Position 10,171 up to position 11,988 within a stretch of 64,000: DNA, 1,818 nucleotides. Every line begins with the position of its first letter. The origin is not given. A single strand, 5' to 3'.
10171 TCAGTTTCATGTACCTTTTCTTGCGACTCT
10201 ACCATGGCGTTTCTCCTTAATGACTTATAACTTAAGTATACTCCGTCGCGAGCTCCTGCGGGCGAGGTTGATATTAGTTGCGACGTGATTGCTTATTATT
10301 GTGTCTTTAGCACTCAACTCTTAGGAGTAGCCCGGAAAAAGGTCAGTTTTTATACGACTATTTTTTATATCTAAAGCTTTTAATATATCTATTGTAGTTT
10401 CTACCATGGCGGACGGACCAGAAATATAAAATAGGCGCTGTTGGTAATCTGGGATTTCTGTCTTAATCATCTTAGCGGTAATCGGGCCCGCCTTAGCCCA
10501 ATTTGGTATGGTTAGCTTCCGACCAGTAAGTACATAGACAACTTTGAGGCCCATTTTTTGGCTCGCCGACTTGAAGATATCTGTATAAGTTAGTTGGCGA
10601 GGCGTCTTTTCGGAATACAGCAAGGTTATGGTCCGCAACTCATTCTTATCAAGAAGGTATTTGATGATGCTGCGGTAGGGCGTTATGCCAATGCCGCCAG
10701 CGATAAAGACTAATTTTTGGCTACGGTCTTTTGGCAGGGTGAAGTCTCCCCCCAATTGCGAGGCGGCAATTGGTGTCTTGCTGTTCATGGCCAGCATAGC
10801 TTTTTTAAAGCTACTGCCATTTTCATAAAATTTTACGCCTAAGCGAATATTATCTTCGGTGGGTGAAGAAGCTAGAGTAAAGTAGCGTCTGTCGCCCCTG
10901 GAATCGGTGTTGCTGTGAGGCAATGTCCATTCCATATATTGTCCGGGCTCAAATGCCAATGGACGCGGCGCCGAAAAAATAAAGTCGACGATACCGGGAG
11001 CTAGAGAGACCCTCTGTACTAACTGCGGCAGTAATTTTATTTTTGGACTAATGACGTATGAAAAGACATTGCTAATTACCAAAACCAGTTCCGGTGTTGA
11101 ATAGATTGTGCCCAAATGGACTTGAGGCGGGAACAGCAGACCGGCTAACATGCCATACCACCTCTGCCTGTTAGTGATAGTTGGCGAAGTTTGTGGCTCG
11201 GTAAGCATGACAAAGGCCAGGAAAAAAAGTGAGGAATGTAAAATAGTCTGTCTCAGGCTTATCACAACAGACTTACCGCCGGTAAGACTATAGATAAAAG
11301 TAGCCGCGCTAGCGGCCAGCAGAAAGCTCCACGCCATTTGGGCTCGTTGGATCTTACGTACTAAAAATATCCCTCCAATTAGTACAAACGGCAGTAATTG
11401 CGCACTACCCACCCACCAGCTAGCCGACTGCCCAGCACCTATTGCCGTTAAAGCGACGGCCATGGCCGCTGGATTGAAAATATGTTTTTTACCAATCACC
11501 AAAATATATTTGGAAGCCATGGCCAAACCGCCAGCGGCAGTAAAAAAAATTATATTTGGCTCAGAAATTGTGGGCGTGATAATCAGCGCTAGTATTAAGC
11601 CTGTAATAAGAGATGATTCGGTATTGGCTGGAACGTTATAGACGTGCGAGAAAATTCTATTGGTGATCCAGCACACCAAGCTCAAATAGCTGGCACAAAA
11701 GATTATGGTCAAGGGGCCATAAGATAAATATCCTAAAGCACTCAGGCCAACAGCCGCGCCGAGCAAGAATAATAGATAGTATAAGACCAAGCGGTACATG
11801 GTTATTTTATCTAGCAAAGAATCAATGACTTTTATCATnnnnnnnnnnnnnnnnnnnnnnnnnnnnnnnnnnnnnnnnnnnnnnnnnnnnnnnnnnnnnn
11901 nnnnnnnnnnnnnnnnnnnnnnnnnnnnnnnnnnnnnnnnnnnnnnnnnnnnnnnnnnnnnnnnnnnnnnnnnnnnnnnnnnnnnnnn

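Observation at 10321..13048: RnfD-like::FNR fusion + ApbE + secreted FMN-binding protein: a compact transmembrane flavin electron-transfer module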

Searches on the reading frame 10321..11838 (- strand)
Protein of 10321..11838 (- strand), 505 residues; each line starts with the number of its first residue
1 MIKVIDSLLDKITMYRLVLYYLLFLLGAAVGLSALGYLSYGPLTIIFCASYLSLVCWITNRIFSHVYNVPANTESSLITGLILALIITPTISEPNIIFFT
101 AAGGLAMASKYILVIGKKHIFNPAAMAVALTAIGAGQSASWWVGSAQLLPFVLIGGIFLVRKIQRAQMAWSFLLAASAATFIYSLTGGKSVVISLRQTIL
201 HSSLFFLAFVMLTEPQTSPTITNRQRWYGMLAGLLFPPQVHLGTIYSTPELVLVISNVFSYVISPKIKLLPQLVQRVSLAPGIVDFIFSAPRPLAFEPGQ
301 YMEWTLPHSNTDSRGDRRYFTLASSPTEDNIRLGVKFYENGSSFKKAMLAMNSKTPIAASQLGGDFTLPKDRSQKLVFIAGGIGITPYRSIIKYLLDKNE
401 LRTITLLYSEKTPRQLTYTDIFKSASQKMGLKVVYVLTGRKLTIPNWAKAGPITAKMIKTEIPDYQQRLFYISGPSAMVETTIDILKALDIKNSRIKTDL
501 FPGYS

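Call 3: search_protein_families(library=pfam, proteins=[window:10321-11838:-], max_evalue=0.1)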
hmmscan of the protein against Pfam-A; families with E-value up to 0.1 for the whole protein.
window:10321-11838:- (505 aa): 4 families
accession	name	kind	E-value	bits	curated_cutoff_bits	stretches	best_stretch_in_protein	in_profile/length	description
PF00175.26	NAD_binding_1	-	1.1e-11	45.8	22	1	378-482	1-107/109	Oxidoreductase NAD-binding domain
PF03116.20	NQR2_RnfD_RnfE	-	1.1e-09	38.6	27.7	2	151-236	177-259/296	NQR2, RnfD, RnfE family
PF08030.17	NAD_binding_6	-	0.0013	19.2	22.2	1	375-416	3-49/156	Ferric reductase NAD binding domain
PF00970.30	FAD_binding_6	-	0.075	13.8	21.1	0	282-342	13-74/99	Oxidoreductase FAD-binding domain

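Call 4: search_protein_families(library=ncbifam, proteins=[window:10321-11838:-], max_evalue=0.1)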
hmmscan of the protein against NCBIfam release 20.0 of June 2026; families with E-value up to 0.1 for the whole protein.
window:10321-11838:- (505 aa): 27 families (the best 25 are shown)
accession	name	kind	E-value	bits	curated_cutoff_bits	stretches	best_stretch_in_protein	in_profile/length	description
NF009805.0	PRK13289.1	equivalog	2.2e-22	79.6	432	1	295-501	184-392/399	NO-inducible flavohemoprotein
NF005963.0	PRK08051.1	equivalog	5.4e-17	61.9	230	1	285-501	20-230/233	NAD(P)H-flavin reductase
NF007964.0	PRK10684.1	equivalog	3.6e-16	59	383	1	295-501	36-237/333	NADH oxidoreductase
TIGR02160.1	PA_CoA_Oxy5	hypoth_equivalog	1.4e-15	56.9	420.8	1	284-501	17-241/352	1,2-phenylacetyl-CoA epoxidase subunit PaaE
NF058606.1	GlBtMonoRdsGbcB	equivalog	7.2e-15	54.7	500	1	283-493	28-239/362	glycine betaine monooxygenase reductase subunit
NF040810.1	BenC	equivalog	5e-14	52.2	430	1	290-496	128-325/333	benzoate 1,2-dioxygenase electron transfer component BenC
NF045803.1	MethMoxFADbindMmoC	equivalog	4.6e-11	42.1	500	1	293-497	137-336/343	aromatic/alkene monooxygenase hydroxylase FAD-binding subunit MmoC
NF052252.1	flav_redu_LuxG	exception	5.6e-11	42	340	1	279-486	11-213/232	flavin mononucleotide reductase LuxG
NF008822.0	PRK11872.1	equivalog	1.2e-09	37.6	402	1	289-501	129-335/341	anthranilate 1,2-dioxygenase electron transfer component AntC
TIGR02911.1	sulfite_red_B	equivalog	4.1e-09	35.9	288.6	1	363-496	89-219/261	anaerobic sulfite reductase subunit AsrB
TIGR01941.1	nqrF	equivalog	2.9e-08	33.1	295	1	364-501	262-403/405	NADH:ubiquinone reductase (Na(+)-transporting) subunit F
NF040830.1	sulfhyd_ShyC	equivalog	6.3e-08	32.1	600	1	320-420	57-155/288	NAD(P)-dependent hydrogenase/sulfhydrogenase 2 subunit gamma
NF006220.0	PRK08345.1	subfamily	4.3e-07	29.5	395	1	362-495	102-245/294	cytochrome-c3 hydrogenase subunit gamma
TIGR01946.1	rnfD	subfamily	3.1e-05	23.5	207.05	1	152-235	205-288/327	RnfABCDGE type electron transport complex subunit D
NF000796.0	PRK00054.1-1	equivalog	0.00011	21.5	224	1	363-489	83-192/254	dihydroorotate dehydrogenase electron transfer subunit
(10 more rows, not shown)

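Call 6: find_homologous_proteins(query=window:10321-11838:-)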
Query window:10321-11838:- (505 aa): 7762 proteins with E <= 0.001 among 8000 candidates; the best 120 are listed.
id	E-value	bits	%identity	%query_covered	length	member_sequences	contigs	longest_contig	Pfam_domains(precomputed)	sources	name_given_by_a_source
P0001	0.0e+0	1108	100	100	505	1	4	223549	PF00175.27,PF03116.21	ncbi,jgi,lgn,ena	jgi:ferredoxin-NADP reductase/Na+-translocating ferredoxin:NAD+ oxidoreductase RnfD subunit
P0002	1.2e-251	854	76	100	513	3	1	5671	PF00175.27,PF03116.21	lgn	-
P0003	3.1e-239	813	72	100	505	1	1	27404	PF00175.27,PF03116.21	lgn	-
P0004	3.6e-233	793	70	100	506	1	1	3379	PF00175.27,PF03116.21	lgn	-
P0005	3.5e-220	750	66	100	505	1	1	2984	PF00175.27,PF03116.21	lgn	-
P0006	2.7e-218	744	65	100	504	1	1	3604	PF00175.27,PF03116.21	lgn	-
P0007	1.6e-217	741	67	97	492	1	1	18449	PF00175.27,PF03116.21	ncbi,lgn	-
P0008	9.6e-217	739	66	100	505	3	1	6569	PF00175.27,PF03116.21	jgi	-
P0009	1.5e-216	738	65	100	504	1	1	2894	PF00175.27,PF03116.21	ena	-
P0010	1.3e-213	728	63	100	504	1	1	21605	PF00175.27,PF03116.21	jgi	jgi:ferredoxin-NADP reductase/Na+-translocating ferredoxin:NAD+ oxidoreductase RnfD subunit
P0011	1.5e-213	728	64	100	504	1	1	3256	PF00175.27,PF03116.21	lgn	-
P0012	1.7e-212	725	64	100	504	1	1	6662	PF00175.27,PF03116.21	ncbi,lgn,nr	ncbi:MAG TPA: RnfABCDGE type electron transport complex subunit D [Candidatus Saccharimonadales bact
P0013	2.9e-211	721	64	99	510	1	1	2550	PF00175.27,PF03116.21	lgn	-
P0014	1.8e-206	705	62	100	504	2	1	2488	PF00175.27,PF03116.21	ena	-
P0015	2.6e-206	704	64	100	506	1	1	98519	PF00175.27,PF03116.21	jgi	jgi:ferredoxin-NADP reductase/Na+-transporting NADH:ubiquinone oxidoreductase subunit NqrB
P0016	2.3e-205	701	63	100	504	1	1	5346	PF00175.27,PF03116.21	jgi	jgi:ferredoxin-NADP reductase/Na+-translocating ferredoxin:NAD+ oxidoreductase RnfD subunit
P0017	2.4e-203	695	60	100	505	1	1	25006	PF00175.27,PF03116.21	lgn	-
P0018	2.5e-203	694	60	100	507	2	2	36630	PF00175.27,PF03116.21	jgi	jgi:ferredoxin-NADP reductase/Na+-translocating ferredoxin:NAD+ oxidoreductase RnfD subunit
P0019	3.4e-203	694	60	100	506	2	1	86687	PF00175.27,PF03116.21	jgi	jgi:ferredoxin-NADP reductase/Na+-transporting NADH:ubiquinone oxidoreductase subunit NqrB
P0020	5.4e-202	690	61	100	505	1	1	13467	PF00175.27,PF03116.21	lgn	-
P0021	1.2e-201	689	61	100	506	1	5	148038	PF00175.27,PF03116.21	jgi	jgi:ferredoxin-NADP reductase/Na+-translocating ferredoxin:NAD+ oxidoreductase RnfD subunit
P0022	3.5e-201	687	61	100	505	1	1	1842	PF00175.27,PF03116.21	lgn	-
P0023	7.3e-201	686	62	100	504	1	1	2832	PF00175.27,PF03116.21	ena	-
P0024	8.9e-201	686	60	100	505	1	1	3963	PF00175.27,PF03116.21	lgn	-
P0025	9.7e-201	686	61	100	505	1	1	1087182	PF00175.27,PF03116.21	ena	-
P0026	9.8e-200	683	59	100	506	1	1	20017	PF00175.27,PF03116.21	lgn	-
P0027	1.2e-199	682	61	100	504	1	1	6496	PF00175.27,PF03116.21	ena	-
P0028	4.3e-199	681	60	100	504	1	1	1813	PF00175.27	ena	-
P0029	1.7e-198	679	61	100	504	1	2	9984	PF00175.27,PF03116.21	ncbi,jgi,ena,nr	ncbi:MAG TPA: RnfABCDGE type electron transport complex subunit D [Candidatus Dormibacteraeota bacte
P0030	2.1e-198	678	60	100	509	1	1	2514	PF00175.27,PF03116.21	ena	-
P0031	4.5e-198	677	59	100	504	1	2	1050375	PF00175.27,PF03116.21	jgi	jgi:ferredoxin-NADP reductase/Na+-translocating ferredoxin:NAD+ oxidoreductase RnfD subunit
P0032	5.6e-198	677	60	100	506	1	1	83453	PF00175.27,PF03116.21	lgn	-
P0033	7.5e-198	676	60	100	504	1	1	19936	PF00175.27,PF03116.21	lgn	-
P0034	2.4e-197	675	61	100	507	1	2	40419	PF00175.27,PF03116.21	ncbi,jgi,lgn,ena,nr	ncbi:MAG TPA: RnfABCDGE type electron transport complex subunit D [Candidatus Dormibacteraeota bacte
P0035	2.8e-197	675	61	100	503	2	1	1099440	PF00175.27,PF03116.21,PF08030.18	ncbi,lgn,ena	-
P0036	9.6e-197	673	57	100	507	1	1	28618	PF00175.27,PF03116.21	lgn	-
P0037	9.7e-197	673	59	100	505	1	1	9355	PF00175.27,PF03116.21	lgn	-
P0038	1.9e-196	672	59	100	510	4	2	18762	PF00175.27,PF03116.21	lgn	-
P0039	7.4e-195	667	60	100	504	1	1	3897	PF00175.27,PF03116.21,PF00970.31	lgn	-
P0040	1.0e-194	666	59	100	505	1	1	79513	PF00175.27,PF03116.21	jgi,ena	-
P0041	2.6e-194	665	58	100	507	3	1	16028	PF00175.27,PF03116.21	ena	-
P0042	3.0e-194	665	59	100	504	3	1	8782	PF00175.27,PF03116.21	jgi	jgi:ferredoxin-NADP reductase/Na+-translocating ferredoxin:NAD+ oxidoreductase RnfD subunit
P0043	3.2e-194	664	59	100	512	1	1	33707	PF00175.27,PF03116.21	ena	-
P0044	3.6e-194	664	59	100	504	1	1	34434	PF00175.27,PF03116.21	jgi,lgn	jgi:ferredoxin-NADP reductase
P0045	6.5e-194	663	58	100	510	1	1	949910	PF00175.27,PF03116.21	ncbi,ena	-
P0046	8.0e-194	663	58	100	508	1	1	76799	PF00175.27,PF03116.21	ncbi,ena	-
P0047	8.2e-194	663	60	100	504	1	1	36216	PF00175.27,PF03116.21,PF00970.31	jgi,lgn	jgi:ferredoxin-NADP reductase/Na+-translocating ferredoxin:NAD+ oxidoreductase RnfD subunit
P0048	3.6e-193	661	60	100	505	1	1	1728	PF00175.27,PF03116.21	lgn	-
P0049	6.8e-193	660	59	100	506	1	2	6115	PF00175.27,PF03116.21,PF00970.31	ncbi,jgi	-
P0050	8.6e-193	660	59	100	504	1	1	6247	PF00175.27,PF03116.21,PF08030.18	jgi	jgi:ferredoxin-NADP reductase/Na+-translocating ferredoxin:NAD+ oxidoreductase RnfD subunit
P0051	1.2e-192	659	59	100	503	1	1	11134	PF00175.27,PF03116.21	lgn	-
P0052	3.6e-192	658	60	100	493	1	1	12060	PF00175.27,PF03116.21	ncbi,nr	ncbi:RnfABCDGE type electron transport complex subunit D [Candidatus Saccharibacteria bacterium]|nr:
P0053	7.4e-192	657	58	100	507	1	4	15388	PF00175.27,PF03116.21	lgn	-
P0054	1.0e-191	656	58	100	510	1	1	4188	PF00175.27,PF03116.21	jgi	jgi:ferredoxin-NADP reductase/Na+-transporting NADH:ubiquinone oxidoreductase subunit NqrB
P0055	1.6e-191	656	59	100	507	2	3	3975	PF00175.27,PF03116.21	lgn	-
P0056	3.7e-191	654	59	100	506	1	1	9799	PF00175.27,PF03116.21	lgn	-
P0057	4.1e-191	654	57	100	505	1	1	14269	PF00175.27,PF03116.21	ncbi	-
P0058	4.9e-191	654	58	100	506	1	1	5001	PF00175.27,PF03116.21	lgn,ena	-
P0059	5.5e-191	654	59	100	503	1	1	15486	PF00175.27,PF03116.21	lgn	-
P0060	6.2e-191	654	59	93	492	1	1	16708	PF00175.27,PF03116.21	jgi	-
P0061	6.4e-191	654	58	100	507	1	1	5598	PF00175.27,PF03116.21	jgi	jgi:ferredoxin-NADP reductase/Na+-translocating ferredoxin:NAD+ oxidoreductase RnfD subunit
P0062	7.3e-191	653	58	100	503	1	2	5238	PF00175.27,PF03116.21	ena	-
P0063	7.4e-191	653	59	100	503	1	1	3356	PF00175.27,PF03116.21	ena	-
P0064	1.1e-190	653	59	100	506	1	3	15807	PF00175.27,PF03116.21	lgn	-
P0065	2.2e-190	652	57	100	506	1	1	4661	PF00175.27,PF03116.21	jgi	jgi:ferredoxin-NADP reductase/Na+-translocating ferredoxin:NAD+ oxidoreductase RnfD subunit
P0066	3.2e-190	651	59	100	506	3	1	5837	PF00175.27,PF03116.21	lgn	-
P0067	3.5e-190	651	58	100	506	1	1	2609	PF00175.27,PF03116.21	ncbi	ncbi:MAG: RnfABCDGE type electron transport complex subunit D [Candidatus Saccharimonadales bacteriu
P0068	4.1e-190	651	57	99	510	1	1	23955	PF00175.27,PF03116.21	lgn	-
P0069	4.5e-190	651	57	100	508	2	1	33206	PF00175.27,PF03116.21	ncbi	-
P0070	5.1e-190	651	59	100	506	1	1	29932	PF00175.27,PF03116.21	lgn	-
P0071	5.4e-190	651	57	100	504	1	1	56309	PF00175.27,PF03116.21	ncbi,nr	ncbi:MAG: oxidoreductase [Candidatus Saccharibacteria bacterium]|nr:oxidoreductase [Candidatus Sacch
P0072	5.8e-190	650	57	100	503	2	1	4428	PF00175.27,PF03116.21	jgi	jgi:glycine betaine catabolism B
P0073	6.4e-190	650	59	99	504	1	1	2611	PF00175.27,PF03116.21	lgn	-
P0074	1.1e-189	649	58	100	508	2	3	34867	PF00175.27,PF03116.21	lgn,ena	-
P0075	1.2e-189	649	59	99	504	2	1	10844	PF00175.27,PF03116.21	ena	-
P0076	1.4e-189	649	58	100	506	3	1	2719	PF00175.27,PF03116.21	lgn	-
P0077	1.5e-189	649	57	99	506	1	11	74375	PF00175.27,PF03116.21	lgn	-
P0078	3.7e-189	648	59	100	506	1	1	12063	PF00175.27,PF03116.21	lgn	-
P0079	6.2e-189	647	59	100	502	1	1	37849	PF00175.27,PF03116.21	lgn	-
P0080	6.9e-189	647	57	100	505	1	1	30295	PF00175.27,PF03116.21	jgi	-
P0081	9.4e-189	646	58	99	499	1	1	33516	PF00175.27,PF03116.21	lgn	-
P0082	2.2e-188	645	58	100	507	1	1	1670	PF00175.27,PF03116.21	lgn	-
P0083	2.5e-188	645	57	100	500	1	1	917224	PF00175.27,PF03116.21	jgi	jgi:glycine betaine catabolism B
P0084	3.9e-188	644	58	98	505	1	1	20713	PF00175.27,PF03116.21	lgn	-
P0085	7.7e-188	643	58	100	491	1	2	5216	PF00175.27,PF03116.21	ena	-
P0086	8.3e-188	643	58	100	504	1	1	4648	PF00175.27,PF03116.21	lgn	-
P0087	8.8e-188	643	57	100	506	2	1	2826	PF00175.27,PF03116.21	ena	-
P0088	1.1e-187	643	58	100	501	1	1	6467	PF00175.27,PF03116.21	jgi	jgi:ferredoxin-NADP reductase/Na+-translocating ferredoxin:NAD+ oxidoreductase RnfD subunit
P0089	1.1e-187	643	58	100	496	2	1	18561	PF00175.27,PF03116.21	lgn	-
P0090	1.2e-187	643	58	95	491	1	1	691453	PF00175.27,PF03116.21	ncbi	-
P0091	2.0e-187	642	56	100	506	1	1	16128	PF00175.27,PF03116.21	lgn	-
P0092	2.7e-187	642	59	99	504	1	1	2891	PF00175.27,PF03116.21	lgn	-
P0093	2.7e-187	642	57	97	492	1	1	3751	PF00175.27,PF03116.21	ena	-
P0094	2.9e-187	641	58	100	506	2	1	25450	PF00175.27,PF03116.21,PF00970.31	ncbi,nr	ncbi:MAG TPA: RnfABCDGE type electron transport complex subunit D [Candidatus Saccharimonadia bacter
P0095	3.2e-187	641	57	100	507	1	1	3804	PF00175.27,PF03116.21,PF08030.18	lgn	-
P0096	4.7e-187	641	57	99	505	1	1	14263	PF00175.27,PF03116.21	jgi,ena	-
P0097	6.0e-187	640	57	100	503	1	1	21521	PF00175.27,PF03116.21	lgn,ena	-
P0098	6.7e-187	640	57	100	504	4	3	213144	PF00175.27,PF03116.21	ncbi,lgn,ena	-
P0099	8.2e-187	640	57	100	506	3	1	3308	PF00175.27,PF03116.21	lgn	-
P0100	9.0e-187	640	58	100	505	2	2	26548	PF00175.27,PF03116.21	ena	-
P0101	9.0e-187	640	58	100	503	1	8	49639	PF00175.27,PF03116.21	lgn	-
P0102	1.3e-186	639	56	100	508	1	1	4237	PF00175.27,PF03116.21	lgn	-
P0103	2.5e-186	638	57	100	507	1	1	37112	PF00175.27,PF03116.21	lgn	-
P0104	3.1e-186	638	58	100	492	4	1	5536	PF00175.27,PF03116.21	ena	-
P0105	3.4e-186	638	57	100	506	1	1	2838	PF00175.27,PF03116.21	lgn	-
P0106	4.9e-186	637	56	100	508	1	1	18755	PF00175.27,PF03116.21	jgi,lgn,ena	-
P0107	6.1e-186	637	57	99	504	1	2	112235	PF00175.27,PF03116.21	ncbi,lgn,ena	-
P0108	6.4e-186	637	57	100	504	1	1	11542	PF00175.27,PF03116.21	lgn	-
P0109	8.5e-186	637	56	100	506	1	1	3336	PF00175.27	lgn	-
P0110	8.5e-186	637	57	100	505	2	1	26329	PF00175.27,PF03116.21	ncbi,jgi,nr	ncbi:MAG TPA: RnfABCDGE type electron transport complex subunit D [Candidatus Pristimantibacillus sp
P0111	9.6e-186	637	56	100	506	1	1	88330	PF00175.27,PF03116.21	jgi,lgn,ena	-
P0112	1.2e-185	636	59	100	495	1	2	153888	PF00175.27,PF03116.21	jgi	jgi:ferredoxin-NADP reductase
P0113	1.6e-185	636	57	100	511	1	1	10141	PF00175.27,PF03116.21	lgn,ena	-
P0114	1.9e-185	636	57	97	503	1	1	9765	PF00175.27,PF03116.21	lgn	-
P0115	2.7e-185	635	58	100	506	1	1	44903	PF00175.27,PF03116.21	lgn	-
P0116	3.2e-185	635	56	100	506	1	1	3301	PF00175.27,PF03116.21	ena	-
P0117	4.4e-185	634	58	100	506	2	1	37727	PF00175.27,PF03116.21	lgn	-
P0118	4.5e-185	634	56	100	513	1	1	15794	PF00175.27,PF03116.21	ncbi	-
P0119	4.5e-185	634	57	100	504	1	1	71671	PF00175.27,PF03116.21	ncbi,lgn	-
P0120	1.1e-184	633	55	100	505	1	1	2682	PF00175.27,PF03116.21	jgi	jgi:glycine betaine catabolism B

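Call 12: find_related_loci(query=window:10321-11838:-, collection=genome_contigs, flank=6000)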
Query window:10321-11838:- (505 aa) in genome_contigs; peptide patterns used: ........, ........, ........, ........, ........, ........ (x = any residue, [..] = any of these).
219 stretches matched a pattern; 143 encode a relative of the query (tblastn E <= 1e-3); the best 80 are kept; 80 distinct loci.
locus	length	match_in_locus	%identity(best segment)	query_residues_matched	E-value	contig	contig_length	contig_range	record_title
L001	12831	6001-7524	53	1-505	0e+0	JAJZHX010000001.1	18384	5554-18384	MAG: bacterium isolate LSA1.bin28 NODE_3725_length_18384_cov_1.101386, whole genome shotgun sequence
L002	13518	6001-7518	57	1-505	0e+0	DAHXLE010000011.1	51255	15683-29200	MAG TPA_asm: Candidatus Saccharibacteria bacterium isolate clean1588 k141_697542, whole genome shotgun sequence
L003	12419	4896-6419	55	1-505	0e+0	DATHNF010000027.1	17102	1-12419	MAG TPA_asm: Verrucomicrobiia bacterium isolate SMAG_U12651 k141_2501265, whole genome shotgun sequence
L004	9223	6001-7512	57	2-504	0e+0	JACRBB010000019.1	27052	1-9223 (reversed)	MAG: Candidatus Saccharibacteria bacterium isolate NC_groundwater_1609_Pr3_B-0.1um_49_10 SR-2_scaffold_141_1965411, whol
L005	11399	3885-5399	53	1-505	2e-180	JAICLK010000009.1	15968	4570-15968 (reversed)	MAG: Candidatus Saccharibacteria bacterium isolate GZL_HY_2_bin.140 k141_3190268_length_15968_cov_15.0436, whole genome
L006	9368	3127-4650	58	1-505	4e-178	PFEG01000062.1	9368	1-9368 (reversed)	MAG: Candidatus Saccharibacteria bacterium CG10_big_fil_rev_8_21_14_0_10_47_8 CG10_8_21_14_0.10_scaffold_8160_c, whole g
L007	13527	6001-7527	53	1-504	7e-177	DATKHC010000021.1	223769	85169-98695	MAG TPA_asm: Candidatus Saccharimonadales bacterium isolate SMAG_U14567 k141_115907, whole genome shotgun sequence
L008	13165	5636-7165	52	1-505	3e-176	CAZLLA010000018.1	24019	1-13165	MAG TPA_asm: uncultured Candidatus Saccharibacteria bacterium isolate binchicken_co3_504 genome assembly, contig: NODE_6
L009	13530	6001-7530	53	1-505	1e-175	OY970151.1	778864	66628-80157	MAG: uncultured Candidatus Saccharibacteria bacterium isolate MFD00082.bin.2.65 genome assembly, chromosome: 1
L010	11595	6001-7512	52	2-504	2e-174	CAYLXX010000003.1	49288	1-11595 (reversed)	MAG TPA_asm: uncultured Gammaproteobacteria bacterium isolate SRP200132_co2_273 genome assembly, contig: NODE_483_length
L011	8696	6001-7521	52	1-505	4e-171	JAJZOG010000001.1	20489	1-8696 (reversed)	MAG: bacterium isolate MAS4.bin5 NODE_2734_length_20489_cov_6.833759, whole genome shotgun sequence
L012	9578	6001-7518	50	1-505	3e-170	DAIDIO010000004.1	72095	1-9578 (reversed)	MAG TPA_asm: Candidatus Saccharibacteria bacterium isolate clean364 NODE_4_length_72095_cov_8.471007, whole genome shotg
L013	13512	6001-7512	51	1-503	1e-168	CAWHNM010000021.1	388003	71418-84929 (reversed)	MAG: uncultured Chloroflexia bacterium isolate MFD02809.bin.2.91 genome assembly, contig: contig_77338, whole genome sho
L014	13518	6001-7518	55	1-505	1e-168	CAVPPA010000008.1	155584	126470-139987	MAG: uncultured Candidatus Saccharibacteria bacterium isolate MFD00008.bin.2.54 genome assembly, contig: contig_99097, w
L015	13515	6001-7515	50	1-504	2e-168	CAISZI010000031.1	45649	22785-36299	Candidatus Wirthbacteria bacterium isolate AlinenLipids_bin-4622 genome assembly, contig: bin-4622:31/66, whole genome s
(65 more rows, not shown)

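Call 22: search_solved_structures(query=A1, max_evalue=0.01, show_alignments=0)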
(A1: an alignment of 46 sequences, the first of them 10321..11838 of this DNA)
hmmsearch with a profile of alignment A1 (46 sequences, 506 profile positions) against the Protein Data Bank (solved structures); distinct sequences matched with E-value up to 0.01: 114 (the best 60 are shown).
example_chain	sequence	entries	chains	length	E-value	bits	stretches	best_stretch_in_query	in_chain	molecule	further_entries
7qty_A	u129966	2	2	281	1e-14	57.2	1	354-504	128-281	Na(+)-translocating NADH-quinone reductase subunit F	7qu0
7xk3_F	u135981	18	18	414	4.5e-14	55.1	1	364-505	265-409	Na(+)-translocating NADH-quinone reductase subunit F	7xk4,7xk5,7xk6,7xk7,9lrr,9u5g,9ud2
4u9u_A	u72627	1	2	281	4.6e-14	55.1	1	364-504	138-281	Na(+)-translocating NADH-quinone reductase subunit F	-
8ad4_A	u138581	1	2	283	4.6e-14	55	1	364-504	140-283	Na(+)-translocating NADH-quinone reductase subunit F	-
4uaj_A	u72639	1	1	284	4.7e-14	55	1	364-504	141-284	Na(+)-translocating NADH-quinone reductase subunit F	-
6o0a_A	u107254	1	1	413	5.1e-14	54.9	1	259-502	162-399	Flavohemoglobin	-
8a1t_F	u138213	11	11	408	9.9e-14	54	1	364-504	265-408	Na(+)-translocating NADH-quinone reductase subunit F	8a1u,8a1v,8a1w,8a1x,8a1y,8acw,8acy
7qu3_A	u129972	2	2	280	1.2e-13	53.7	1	366-504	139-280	Na(+)-translocating NADH-quinone reductase subunit F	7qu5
1cqx_A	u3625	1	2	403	2.5e-13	52.6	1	282-502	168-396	FLAVOHEMOPROTEIN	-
8ad3_A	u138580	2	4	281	3.3e-13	52.2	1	364-500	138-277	Na(+)-translocating NADH-quinone reductase subunit F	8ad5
3ozu_A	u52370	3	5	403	3.9e-13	52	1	282-502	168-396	Flavohemoprotein | Flavohemoglobin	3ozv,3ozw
4wqm_A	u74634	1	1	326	5.1e-13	51.6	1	265-500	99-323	Toluene-4-monooxygenase electron transfer component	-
2r6h_A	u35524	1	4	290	2.9e-12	49.1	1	350-500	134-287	NADH:ubiquinone oxidoreductase, Na translocating, F subunit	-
7rom_A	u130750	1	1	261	5.9e-12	48.1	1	326-495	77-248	NADH-cytochrome b5 reductase 1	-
4eh1_A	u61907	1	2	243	2e-11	46.3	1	276-503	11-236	Flavohemoprotein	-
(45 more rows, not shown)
